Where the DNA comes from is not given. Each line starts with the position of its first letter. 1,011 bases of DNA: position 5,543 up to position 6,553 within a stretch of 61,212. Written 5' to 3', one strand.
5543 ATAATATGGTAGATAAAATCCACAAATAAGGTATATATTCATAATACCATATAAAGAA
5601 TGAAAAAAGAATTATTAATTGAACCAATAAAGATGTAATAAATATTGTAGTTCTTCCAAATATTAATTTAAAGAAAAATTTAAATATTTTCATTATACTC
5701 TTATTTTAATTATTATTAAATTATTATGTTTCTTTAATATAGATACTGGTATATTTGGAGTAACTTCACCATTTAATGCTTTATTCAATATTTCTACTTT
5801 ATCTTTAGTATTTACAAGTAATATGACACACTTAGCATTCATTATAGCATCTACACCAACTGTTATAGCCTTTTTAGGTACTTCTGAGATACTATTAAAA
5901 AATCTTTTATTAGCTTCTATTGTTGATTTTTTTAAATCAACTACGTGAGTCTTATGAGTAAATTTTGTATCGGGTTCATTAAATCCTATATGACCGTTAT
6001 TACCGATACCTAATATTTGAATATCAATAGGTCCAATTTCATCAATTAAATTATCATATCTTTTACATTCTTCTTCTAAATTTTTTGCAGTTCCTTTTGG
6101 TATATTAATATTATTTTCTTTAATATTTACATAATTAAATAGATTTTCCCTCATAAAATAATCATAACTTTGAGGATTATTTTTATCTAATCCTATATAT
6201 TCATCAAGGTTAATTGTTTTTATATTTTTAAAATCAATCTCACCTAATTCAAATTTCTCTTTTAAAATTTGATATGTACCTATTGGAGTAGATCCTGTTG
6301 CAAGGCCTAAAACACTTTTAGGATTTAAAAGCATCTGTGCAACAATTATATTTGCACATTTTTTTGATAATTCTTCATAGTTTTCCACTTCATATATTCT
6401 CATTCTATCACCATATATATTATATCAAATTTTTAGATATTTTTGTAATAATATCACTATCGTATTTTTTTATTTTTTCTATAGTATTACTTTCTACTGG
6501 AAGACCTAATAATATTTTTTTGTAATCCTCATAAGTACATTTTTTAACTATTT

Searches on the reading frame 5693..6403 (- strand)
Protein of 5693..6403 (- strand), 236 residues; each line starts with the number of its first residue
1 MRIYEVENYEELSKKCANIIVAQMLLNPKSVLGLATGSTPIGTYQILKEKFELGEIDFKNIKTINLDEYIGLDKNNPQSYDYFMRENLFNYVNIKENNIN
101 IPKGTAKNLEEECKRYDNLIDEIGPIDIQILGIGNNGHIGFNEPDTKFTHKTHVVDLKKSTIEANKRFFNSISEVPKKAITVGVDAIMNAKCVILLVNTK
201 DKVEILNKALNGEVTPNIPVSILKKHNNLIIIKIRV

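Call 52: search_protein_families(library=pfam, proteins=[window:5693-6403:-], max_evalue=0.000001)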
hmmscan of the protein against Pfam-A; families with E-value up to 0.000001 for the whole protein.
window:5693-6403:- (236 aa): 1 family
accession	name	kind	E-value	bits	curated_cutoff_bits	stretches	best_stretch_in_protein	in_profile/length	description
PF01182.26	Glucosamine_iso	-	9.5e-21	75.1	27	1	11-228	9-222/225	Glucosamine-6-phosphate isomerases/6-phosphogluconolactonase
